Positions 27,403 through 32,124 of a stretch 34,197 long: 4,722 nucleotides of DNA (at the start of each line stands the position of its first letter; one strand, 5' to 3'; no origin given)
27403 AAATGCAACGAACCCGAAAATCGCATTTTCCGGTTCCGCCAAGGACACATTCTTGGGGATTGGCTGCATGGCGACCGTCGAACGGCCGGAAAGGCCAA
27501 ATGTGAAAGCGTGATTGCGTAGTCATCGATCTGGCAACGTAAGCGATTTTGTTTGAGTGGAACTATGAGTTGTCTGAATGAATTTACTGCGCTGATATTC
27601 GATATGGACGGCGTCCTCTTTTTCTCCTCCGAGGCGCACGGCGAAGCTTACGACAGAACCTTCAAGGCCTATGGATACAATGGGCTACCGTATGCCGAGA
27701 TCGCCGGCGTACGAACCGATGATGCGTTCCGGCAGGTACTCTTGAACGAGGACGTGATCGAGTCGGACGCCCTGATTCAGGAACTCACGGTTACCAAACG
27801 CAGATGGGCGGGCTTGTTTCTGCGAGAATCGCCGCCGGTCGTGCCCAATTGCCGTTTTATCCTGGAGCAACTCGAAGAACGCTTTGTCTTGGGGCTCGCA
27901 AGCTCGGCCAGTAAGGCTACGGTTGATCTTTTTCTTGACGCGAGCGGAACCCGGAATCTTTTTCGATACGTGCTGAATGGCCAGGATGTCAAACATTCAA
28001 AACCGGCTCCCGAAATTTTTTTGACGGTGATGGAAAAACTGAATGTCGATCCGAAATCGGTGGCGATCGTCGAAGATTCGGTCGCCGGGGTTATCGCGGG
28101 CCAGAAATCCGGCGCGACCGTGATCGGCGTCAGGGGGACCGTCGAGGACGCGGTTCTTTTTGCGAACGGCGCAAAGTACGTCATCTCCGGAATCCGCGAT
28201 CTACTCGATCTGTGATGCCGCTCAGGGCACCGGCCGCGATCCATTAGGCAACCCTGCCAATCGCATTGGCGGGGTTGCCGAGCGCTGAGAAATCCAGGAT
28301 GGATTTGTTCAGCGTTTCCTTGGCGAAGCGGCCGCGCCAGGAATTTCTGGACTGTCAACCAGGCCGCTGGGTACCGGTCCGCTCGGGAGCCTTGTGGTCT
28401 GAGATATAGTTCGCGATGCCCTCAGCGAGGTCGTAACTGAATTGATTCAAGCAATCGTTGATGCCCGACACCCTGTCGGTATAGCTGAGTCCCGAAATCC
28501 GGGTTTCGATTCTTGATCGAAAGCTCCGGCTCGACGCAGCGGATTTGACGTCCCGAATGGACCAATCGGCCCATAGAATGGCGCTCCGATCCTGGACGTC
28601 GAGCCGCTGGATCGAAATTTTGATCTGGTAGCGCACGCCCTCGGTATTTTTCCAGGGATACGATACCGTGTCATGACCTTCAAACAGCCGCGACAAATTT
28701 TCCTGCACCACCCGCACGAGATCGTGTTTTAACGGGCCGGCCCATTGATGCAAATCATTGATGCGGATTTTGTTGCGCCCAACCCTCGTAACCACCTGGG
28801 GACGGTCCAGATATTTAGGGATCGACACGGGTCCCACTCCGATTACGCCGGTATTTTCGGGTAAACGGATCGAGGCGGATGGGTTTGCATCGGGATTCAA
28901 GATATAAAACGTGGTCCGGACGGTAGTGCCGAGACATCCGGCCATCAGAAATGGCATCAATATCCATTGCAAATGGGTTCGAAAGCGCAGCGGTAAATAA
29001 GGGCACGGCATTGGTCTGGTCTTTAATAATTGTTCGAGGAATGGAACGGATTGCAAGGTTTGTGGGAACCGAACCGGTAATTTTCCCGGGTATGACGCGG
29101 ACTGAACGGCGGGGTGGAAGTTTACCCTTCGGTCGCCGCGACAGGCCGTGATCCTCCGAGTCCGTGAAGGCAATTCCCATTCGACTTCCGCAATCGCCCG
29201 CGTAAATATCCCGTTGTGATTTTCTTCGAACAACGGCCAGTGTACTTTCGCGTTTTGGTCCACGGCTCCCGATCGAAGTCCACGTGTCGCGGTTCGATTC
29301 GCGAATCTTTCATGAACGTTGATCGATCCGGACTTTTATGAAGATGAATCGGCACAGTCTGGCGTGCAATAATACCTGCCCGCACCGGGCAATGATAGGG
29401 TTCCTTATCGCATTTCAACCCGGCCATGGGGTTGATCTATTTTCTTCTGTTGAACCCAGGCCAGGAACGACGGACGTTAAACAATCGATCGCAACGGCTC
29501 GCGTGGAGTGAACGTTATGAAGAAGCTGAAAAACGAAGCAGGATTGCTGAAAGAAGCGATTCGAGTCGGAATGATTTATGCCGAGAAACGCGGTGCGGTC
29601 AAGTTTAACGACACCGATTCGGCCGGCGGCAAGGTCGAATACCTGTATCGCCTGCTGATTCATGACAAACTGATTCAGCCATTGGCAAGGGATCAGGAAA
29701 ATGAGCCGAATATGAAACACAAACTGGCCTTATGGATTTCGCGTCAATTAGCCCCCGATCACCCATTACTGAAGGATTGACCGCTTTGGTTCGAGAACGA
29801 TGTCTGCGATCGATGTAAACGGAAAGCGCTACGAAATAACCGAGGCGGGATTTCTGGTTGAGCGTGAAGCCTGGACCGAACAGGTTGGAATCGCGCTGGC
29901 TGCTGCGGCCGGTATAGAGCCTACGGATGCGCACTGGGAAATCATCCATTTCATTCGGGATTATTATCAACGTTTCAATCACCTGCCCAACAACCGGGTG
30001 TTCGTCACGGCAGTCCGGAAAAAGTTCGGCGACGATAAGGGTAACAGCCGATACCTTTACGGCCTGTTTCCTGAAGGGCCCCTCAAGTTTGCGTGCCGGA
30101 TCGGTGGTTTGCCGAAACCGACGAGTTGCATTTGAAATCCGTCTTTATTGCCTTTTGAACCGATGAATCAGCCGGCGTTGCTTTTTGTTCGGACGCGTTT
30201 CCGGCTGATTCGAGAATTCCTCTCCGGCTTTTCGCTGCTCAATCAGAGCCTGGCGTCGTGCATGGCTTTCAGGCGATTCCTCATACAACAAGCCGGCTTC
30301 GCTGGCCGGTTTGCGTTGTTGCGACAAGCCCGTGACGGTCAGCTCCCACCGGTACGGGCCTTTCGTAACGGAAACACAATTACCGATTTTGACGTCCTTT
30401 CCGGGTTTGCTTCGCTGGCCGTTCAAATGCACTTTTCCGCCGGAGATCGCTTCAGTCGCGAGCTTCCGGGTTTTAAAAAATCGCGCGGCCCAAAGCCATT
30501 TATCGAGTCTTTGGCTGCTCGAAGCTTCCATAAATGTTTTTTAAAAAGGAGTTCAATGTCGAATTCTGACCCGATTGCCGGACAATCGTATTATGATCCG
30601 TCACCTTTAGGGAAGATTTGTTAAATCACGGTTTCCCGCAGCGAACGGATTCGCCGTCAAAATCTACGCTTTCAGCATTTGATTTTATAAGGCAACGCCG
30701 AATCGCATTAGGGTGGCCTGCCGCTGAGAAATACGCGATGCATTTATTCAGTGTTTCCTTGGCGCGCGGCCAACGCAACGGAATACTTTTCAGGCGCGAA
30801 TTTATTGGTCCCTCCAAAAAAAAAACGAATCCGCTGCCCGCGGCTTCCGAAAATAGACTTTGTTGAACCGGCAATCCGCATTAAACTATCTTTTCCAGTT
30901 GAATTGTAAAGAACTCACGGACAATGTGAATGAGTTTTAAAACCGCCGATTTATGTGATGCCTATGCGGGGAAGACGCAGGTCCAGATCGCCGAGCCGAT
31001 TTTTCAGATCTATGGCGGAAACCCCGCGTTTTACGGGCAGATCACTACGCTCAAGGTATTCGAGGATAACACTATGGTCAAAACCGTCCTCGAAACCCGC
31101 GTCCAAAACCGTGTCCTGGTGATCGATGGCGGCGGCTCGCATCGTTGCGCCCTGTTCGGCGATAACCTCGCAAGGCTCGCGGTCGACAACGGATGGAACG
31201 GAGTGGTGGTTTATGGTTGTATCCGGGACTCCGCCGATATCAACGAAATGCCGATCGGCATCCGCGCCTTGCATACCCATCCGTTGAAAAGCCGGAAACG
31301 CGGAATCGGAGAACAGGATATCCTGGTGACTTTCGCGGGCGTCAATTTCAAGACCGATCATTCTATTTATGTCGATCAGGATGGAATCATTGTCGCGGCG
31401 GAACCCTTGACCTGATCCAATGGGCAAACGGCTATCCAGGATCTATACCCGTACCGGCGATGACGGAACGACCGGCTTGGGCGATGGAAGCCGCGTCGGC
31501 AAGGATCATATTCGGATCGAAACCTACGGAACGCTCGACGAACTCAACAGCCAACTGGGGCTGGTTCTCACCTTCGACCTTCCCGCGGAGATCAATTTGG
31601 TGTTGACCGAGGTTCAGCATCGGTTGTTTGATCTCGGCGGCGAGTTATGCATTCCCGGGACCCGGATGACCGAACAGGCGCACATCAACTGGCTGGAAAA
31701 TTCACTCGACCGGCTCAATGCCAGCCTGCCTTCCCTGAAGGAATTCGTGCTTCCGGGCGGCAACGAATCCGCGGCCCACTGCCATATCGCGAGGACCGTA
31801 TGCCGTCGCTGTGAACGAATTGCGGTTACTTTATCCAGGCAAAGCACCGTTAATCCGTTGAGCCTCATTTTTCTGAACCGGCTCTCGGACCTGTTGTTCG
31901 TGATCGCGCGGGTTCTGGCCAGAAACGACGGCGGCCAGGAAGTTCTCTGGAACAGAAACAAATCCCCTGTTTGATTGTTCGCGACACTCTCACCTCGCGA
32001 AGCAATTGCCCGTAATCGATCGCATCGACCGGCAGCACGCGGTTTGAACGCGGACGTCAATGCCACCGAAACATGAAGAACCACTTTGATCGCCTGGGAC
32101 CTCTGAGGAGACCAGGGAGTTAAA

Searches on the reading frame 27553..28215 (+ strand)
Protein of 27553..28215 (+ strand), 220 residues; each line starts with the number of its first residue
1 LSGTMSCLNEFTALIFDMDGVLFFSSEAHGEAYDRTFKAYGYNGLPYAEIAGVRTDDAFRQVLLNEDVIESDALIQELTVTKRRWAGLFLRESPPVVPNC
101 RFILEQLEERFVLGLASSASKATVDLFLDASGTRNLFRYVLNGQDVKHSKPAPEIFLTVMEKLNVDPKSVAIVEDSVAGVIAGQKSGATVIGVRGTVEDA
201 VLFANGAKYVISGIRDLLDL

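Call 11: search_protein_families(library=pfam, proteins=[window:27553-28215:+])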
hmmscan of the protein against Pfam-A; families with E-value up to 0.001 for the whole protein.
window:27553-28215:+ (220 aa): 3 families
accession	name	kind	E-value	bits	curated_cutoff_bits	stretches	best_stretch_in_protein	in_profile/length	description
PF13419.12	HAD_2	-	8.1e-28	98.2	23.8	1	14-193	1-178/178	Haloacid dehalogenase-like hydrolase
PF00702.32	Hydrolase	-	5.3e-22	79.6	26.4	1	12-187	2-191/191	haloacid dehalogenase-like hydrolase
PF13242.12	Hydrolase_like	-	3.9e-05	23.9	22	1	149-216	3-74/75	HAD-hyrolase-like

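Call 19: find_encoding_contigs(protein=window:27553-28215:+, flank=10000, max_places=6)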
Protein window:27553-28215:+ (220 aa): no gene with exactly this product is on record in the collection.

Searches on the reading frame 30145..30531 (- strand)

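Call 11: search_protein_families(library=pfam, proteins=[window:30145-30531:-])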
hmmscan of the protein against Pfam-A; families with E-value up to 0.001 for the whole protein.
window:30145-30531:- (128 aa): 1 family
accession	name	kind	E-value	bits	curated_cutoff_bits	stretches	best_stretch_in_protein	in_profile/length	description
PF01479.30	S4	-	1.5e-12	47.5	22.8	1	7-50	1-45/48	S4 domain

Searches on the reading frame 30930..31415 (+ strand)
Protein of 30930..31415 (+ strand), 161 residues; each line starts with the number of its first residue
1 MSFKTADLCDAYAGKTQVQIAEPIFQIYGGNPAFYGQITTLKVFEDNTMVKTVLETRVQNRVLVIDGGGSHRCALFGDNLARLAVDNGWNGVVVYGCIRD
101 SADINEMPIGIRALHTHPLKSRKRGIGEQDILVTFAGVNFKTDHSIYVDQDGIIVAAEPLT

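Call 11: search_protein_families(library=pfam, proteins=[window:30930-31415:+])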
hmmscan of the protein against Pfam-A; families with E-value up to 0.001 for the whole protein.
window:30930-31415:+ (161 aa): 1 family
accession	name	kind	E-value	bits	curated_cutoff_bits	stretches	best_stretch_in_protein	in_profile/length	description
PF03737.21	RraA-like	-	7.8e-44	150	24.5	1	5-155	1-152/152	Aldolase/RraA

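Call 21: find_encoding_contigs(protein=window:30930-31415:+, flank=10000, max_places=6)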
Protein window:30930-31415:+ (161 aa): 1 contig read that carries it; 1 place shown.
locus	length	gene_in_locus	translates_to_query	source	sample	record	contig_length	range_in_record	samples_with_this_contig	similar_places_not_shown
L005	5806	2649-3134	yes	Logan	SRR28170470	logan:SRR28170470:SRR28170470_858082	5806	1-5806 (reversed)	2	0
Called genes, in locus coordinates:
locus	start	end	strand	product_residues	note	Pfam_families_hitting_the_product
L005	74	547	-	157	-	PF03886:ABC_trans_aux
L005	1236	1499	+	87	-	PF16691:DUF5062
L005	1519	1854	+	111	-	PF04358:DsrC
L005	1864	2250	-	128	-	PF01479:S4, PF28601:HSP15_C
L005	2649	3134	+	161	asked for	PF03737:RraA-like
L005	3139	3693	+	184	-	PF01923:Cob_adeno_trans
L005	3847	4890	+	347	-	-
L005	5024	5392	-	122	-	-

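Call 45: find_homologous_proteins(query=window:30930-31415:+, max_evalue=1e-30)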
Query window:30930-31415:+ (161 aa): 7828 proteins with E <= 1e-30 among 8000 candidates; the best 120 are listed.
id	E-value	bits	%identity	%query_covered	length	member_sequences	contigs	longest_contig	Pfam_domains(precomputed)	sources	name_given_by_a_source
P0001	3.0e-103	360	100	100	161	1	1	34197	PF03737.22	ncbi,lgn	-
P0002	9.3e-93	326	89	99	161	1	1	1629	PF03737.22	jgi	jgi:regulator of ribonuclease activity A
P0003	7.8e-92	323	89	100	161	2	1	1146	PF03737.22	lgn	-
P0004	2.7e-91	322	87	100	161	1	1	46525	PF03737.22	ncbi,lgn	-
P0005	2.9e-91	321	88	100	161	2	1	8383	PF03737.22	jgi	jgi:regulator of ribonuclease activity A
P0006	5.5e-91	321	88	100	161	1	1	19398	PF03737.22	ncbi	ncbi:MAG: ribonuclease E activity regulator RraA [Methylococcales bacterium]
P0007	1.4e-90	319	88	100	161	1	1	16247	PF03737.22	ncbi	ncbi:MAG: ribonuclease E activity regulator RraA [Gammaproteobacteria bacterium]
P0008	3.1e-88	312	87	99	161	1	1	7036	PF03737.22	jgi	jgi:regulator of ribonuclease activity A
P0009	9.7e-88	310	85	100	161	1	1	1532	PF03737.22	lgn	-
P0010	2.3e-85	302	83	100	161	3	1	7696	PF03737.22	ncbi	-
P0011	1.3e-84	300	81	99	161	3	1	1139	PF03737.22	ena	-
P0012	2.5e-83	296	81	99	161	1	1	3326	PF03737.22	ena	-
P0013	2.5e-82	292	78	99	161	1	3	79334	PF03737.22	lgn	-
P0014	6.2e-82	291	79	99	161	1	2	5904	PF03737.22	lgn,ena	-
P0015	1.7e-79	283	79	100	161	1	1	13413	PF03737.22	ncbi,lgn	ncbi:MAG: ribonuclease E activity regulator RraA [Methylococcales bacterium]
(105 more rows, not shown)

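Call 46: find_encoding_contigs(protein=P0004, flank=10000, max_places=2)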
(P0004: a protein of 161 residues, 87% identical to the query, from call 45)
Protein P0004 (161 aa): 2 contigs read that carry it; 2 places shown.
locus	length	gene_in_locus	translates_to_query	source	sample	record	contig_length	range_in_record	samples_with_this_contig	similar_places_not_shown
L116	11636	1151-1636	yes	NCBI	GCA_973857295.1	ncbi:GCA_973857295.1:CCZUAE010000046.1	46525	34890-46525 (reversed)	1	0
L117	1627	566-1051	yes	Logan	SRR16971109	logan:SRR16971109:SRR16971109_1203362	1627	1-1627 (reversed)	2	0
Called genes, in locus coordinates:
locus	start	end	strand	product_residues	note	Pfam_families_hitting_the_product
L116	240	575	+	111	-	PF04358:DsrC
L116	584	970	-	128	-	PF01479:S4, PF28601:HSP15_C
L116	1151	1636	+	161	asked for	PF03737:RraA-like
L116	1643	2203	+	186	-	PF01923:Cob_adeno_trans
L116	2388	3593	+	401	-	PF02321:OEP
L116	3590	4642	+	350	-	PF25967:RND-MFP_C (faint)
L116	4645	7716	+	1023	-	PF00873:ACR_tran, PF02355:SecD_SecF_C (weak)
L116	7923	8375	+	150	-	PF02381:MraZ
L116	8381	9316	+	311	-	PF01795:Methyltransf_5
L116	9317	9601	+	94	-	PF04999:FtsL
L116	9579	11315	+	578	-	PF03717:PBP_dimer, PF00905:Transpeptidase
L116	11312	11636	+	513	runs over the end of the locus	PF01225:Mur_ligase (weak), PF08245:Mur_ligase_M, PF02875:Mur_ligase_C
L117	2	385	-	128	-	PF01479:S4, PF28601:HSP15_C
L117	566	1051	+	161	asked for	PF03737:RraA-like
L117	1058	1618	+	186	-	PF01923:Cob_adeno_trans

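Call 47: find_encoding_contigs(protein=P0006, flank=10000, max_places=2)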
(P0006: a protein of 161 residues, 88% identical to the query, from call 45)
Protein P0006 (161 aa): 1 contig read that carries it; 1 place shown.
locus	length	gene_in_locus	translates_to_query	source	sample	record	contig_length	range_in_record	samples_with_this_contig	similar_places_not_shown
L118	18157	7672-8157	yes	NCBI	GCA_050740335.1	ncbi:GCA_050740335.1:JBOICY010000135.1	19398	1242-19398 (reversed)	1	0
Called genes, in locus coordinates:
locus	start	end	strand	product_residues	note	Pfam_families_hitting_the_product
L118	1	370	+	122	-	?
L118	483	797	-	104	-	-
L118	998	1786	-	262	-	-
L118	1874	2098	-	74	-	-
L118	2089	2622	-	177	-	-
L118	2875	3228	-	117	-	-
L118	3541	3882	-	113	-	-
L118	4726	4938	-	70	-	PF15731:MqsA_antitoxin, PF01381:HTH_3, PF13560:HTH_31 (weak)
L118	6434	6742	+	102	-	PF16691:DUF5062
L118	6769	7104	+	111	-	PF04358:DsrC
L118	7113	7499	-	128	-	PF01479:S4, PF28601:HSP15_C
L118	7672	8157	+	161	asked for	PF03737:RraA-like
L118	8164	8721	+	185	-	PF01923:Cob_adeno_trans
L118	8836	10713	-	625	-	PF02366:PMT, PF13231:PMT_2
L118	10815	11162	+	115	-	-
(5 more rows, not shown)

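Call 48: find_encoding_contigs(protein=P0007, flank=10000, max_places=2)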
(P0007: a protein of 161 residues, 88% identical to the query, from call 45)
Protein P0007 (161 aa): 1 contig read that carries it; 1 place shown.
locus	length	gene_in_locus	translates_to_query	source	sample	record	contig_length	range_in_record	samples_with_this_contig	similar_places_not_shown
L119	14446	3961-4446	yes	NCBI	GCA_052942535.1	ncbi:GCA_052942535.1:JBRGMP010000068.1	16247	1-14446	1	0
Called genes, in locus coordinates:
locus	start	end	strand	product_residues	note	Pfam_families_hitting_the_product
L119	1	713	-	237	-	PF14537:Cytochrom_c3_2 (faint), PF13435:Cytochrome_C554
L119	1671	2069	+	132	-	-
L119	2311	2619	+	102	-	-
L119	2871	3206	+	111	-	PF04358:DsrC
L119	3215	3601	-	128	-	PF01479:S4, PF28601:HSP15_C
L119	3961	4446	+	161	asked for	PF03737:RraA-like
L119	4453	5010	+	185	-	PF01923:Cob_adeno_trans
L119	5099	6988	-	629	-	PF13623:SurA_N_2, PF13624:SurA_N_3, PF09312:SurA_N, PF13145:Rotamase_2, PF13616:Rotamase_3, PF00639:Rotamase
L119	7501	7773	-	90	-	PF00216:Bac_DNA_binding, PF18291:HU-HIG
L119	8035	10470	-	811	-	PF02190:LON_substr_bdg, PF00004:AAA, PF07728:AAA_5, PF22667:Lon_lid, PF05362:Lon_C, PF13541:ChlI (faint)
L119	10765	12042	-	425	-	PF06689:zf-C4_ClpX, PF00493:MCM (weak), PF01078:Mg_chelatase (faint), PF05496:RuvB_N (weak), PF00004:AAA, PF07724:AAA_2, PF07728:AAA_5 (weak), PF10431:ClpB_D2-small, +1 more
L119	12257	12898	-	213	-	PF00574:CLP_protease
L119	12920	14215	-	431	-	PF05697:Trigger_N, PF00254:FKBP_C, PF05698:Trigger_C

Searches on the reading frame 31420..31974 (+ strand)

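Call 93: search_protein_families(library=pfam, proteins=[window:31420-31974:+], max_evalue=0.00001)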
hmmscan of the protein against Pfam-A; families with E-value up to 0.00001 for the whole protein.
window:31420-31974:+ (184 aa): 1 family
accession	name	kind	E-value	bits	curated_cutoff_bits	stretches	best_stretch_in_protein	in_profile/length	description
PF01923.23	Cob_adeno_trans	-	3.5e-60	203.4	24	1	8-166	1-171/171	Cobalamin adenosyltransferase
